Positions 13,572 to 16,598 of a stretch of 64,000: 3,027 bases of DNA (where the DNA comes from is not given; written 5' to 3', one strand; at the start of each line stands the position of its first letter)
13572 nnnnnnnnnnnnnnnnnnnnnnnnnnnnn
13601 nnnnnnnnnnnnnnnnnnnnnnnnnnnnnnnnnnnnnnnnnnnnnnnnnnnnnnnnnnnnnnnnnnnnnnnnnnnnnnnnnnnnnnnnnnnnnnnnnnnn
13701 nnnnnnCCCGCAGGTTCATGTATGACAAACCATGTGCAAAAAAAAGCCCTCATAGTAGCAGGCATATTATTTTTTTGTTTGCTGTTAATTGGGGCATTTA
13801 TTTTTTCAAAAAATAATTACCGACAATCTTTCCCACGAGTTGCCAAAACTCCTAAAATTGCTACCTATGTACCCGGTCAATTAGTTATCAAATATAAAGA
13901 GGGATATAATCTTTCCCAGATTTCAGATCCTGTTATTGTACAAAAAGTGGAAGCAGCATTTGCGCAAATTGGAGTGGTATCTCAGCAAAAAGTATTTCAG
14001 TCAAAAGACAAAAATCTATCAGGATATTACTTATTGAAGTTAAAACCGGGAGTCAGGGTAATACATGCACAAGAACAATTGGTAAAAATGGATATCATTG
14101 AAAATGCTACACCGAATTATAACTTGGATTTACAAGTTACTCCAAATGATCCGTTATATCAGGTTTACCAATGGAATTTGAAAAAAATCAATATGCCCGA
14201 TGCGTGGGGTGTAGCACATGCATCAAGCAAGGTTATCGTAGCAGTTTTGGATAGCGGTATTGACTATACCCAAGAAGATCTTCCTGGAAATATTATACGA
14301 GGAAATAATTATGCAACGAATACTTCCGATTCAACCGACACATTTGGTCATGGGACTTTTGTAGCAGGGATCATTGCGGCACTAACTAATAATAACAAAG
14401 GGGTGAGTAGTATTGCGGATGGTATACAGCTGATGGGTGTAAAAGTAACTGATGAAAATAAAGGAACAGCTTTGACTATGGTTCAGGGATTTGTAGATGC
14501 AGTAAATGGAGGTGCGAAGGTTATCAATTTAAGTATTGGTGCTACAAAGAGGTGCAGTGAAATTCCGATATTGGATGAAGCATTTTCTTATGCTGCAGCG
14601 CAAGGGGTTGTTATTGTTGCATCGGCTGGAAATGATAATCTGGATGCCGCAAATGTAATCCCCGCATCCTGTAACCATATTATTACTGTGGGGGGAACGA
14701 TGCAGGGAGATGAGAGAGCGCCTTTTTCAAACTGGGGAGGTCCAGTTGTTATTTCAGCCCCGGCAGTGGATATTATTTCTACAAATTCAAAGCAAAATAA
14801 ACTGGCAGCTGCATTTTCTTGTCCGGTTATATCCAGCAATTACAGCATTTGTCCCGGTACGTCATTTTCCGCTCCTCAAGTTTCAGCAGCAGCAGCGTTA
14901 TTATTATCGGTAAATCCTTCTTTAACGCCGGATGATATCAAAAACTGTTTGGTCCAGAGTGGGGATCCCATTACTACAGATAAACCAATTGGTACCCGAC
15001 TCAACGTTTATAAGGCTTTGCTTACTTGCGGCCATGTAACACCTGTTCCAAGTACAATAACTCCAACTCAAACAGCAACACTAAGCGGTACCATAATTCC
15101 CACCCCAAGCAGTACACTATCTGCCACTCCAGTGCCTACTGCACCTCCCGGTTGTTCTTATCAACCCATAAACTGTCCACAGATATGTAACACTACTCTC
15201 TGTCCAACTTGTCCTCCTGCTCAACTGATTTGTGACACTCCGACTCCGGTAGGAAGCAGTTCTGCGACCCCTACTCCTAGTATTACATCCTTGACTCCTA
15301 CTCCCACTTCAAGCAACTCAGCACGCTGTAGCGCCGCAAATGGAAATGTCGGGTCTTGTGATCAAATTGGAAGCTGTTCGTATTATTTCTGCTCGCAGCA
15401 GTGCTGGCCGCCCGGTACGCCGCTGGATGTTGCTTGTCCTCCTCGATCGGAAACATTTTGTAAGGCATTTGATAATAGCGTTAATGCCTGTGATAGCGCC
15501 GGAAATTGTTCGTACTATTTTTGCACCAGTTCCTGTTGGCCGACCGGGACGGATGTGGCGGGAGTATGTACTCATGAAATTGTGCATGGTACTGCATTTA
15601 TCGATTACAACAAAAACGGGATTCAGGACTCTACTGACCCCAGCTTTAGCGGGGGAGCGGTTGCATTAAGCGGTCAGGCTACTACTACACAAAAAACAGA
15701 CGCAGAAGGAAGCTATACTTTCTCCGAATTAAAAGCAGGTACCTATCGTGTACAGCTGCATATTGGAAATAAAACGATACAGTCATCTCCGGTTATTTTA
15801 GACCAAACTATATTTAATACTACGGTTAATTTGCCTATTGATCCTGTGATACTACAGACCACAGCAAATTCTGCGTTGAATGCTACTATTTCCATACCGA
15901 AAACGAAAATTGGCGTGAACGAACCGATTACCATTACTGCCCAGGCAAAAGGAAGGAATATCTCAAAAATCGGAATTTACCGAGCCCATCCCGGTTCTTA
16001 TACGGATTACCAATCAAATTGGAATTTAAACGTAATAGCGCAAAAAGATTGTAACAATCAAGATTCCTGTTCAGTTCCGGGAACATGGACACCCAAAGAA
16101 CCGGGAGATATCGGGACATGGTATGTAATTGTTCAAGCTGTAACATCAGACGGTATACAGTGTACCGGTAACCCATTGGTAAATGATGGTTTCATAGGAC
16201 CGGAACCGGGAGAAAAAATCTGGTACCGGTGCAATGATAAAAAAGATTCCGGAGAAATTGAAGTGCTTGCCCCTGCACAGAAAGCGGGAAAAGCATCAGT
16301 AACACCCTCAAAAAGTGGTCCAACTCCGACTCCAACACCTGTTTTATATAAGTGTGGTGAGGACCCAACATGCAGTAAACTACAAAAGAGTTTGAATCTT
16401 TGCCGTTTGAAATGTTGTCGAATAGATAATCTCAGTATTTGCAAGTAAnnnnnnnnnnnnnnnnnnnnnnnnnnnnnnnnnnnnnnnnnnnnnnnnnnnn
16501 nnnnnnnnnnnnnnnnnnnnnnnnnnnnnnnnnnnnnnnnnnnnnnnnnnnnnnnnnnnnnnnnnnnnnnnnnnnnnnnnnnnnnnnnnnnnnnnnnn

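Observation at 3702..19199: The HrcA heat-shock operon appears to extend into an uncharacterised seven-gene envelope-associated Hsp100 and subtilase module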

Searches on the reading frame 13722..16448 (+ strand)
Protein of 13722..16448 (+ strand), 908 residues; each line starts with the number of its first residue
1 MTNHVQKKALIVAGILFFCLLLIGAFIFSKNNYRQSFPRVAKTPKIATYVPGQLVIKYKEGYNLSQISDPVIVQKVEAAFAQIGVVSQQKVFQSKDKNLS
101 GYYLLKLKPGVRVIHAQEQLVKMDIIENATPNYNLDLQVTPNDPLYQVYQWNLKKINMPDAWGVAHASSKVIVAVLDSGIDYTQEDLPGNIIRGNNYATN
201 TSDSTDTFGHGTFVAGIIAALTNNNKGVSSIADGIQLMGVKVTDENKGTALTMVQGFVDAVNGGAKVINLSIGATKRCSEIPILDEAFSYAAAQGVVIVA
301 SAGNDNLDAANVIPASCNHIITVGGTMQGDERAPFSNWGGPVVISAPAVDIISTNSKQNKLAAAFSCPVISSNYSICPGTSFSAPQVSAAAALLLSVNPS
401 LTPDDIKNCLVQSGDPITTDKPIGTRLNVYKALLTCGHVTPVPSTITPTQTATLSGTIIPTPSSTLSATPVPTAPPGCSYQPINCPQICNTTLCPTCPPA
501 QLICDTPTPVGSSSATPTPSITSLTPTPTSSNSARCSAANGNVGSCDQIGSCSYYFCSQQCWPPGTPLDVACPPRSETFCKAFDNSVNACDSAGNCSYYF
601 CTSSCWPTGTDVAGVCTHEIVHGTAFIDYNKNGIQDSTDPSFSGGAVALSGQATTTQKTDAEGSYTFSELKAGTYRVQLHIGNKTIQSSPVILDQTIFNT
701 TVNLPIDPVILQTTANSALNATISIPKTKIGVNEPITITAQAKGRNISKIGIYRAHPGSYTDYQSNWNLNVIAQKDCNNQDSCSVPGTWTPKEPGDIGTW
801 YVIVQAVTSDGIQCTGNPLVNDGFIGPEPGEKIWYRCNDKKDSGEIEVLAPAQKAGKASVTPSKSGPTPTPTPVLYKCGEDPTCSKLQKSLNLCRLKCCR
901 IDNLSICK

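Call 4: search_protein_families(library=pfam, proteins=[window:13722-16448:+], max_evalue=0.01)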
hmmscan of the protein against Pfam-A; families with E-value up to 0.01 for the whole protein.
window:13722-16448:+ (908 aa): 4 families
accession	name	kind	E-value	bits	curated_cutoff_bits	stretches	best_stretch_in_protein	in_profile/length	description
PF00082.27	Peptidase_S8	-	1.4e-48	166.1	21.8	1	169-414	2-273/288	Subtilase family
PF17210.9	SdrD_B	-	6.3e-13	49.3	29.7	1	625-685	7-70/112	SdrD B-like domain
PF13620.12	CarboxypepD_reg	-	0.00013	22.7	32.3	1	636-687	8-63/82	Carboxypeptidase regulatory-like domain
PF22148.1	Fervidolysin_NPro-like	-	0.00032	21.4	21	1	40-132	6-81/81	Fervidolysin N-terminal prodomain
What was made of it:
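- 13722..16448 (+): S8 subtilase anchored by an N-terminal TM segment, with a prodomain, a Cys-rich region and an SdrD_B-like domain. It occupies a variable exoprotein slot. Pfam hits are in call 4.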

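Call 5: search_protein_families(library=ncbifam, proteins=[window:13722-16448:+], max_evalue=0.01)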
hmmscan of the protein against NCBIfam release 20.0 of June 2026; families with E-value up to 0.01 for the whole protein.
window:13722-16448:+ (908 aa): 11 families
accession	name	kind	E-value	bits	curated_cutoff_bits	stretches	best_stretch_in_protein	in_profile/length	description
TIGR03921.1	T7SS_mycosin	equivalog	2.4e-51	175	278.75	1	158-451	3-299/353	type VII secretion-associated serine protease mycosin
NF033595.1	denti_PrtP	equivalog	1.2e-22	80.3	300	2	268-432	342-501/606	dentilisin complex serine proteinase subunit PrtP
TIGR03895.1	protease_PatA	subfamily_domain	8.7e-15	54.5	421.05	1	210-421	1-207/606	PatA/PatG family cyanobactin maturation protease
NF049966.1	QH_SP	equivalog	3.5e-14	52.7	165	1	173-408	2-205/219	subtilisin-like serine protease QhpE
NF042956.1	IteS_antiphage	equivalog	2.1e-13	49.4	900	1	164-394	249-508/747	S8 family anti-phage peptidase IteS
NF012181.0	MSCRAMM_SdrD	exception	3.9e-06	24.6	2500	1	628-679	802-856/1379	MSCRAMM family adhesin SdrD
NF040809.1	germ_prot_CspBA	exception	7.9e-06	23.8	1250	1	179-306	698-825/1099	bifunctional germination protease/germinant receptor pseudoprotease CspBA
NF040553.1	SGO_0316_fam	subfamily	3.3e-05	21.7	1400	1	204-305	354-464/1486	SGO_0316/SGO_0317 family LPXTG-anchored serine peptidase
NF000535.3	MSCRAMM_SdrC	exception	0.00067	17.8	1700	1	626-680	615-672/963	MSCRAMM family adhesin SdrC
NF040808.2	CspC_non_triad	exception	0.00083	17.9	675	0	199-305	158-277/556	bile acid germinant receptor pseudoprotease CspC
NF033865.1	fusolisin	equivalog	0.008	14.3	999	0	369-417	334-382/1006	fusolisin family autotransporter serine protease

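Call 94: search_protein_families(library=padloc, proteins=[window:13722-16448:+], max_evalue=0.001)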
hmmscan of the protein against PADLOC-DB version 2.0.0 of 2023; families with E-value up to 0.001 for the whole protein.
window:13722-16448:+ (908 aa): 7 families
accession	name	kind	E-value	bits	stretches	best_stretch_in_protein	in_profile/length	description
PDLC03014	subtilase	-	6.1e-24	83.2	1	167-415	170-376/391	-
PDLC02197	IetS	-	8.4e-16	55.4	1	167-395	255-511/749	-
PDLC02201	IetS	-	1.3e-12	44.8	1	145-413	229-523/781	-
PDLC02202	IetS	-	2.8e-08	30.5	1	172-423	299-565/780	-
PDLC02198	IetS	-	1.2e-07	28.1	1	171-276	254-366/795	-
PDLC02200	IetS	-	8.7e-05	18.9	1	168-284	267-394/780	-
PDLC02199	IetS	-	0.00069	15.9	0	168-304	313-459/826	-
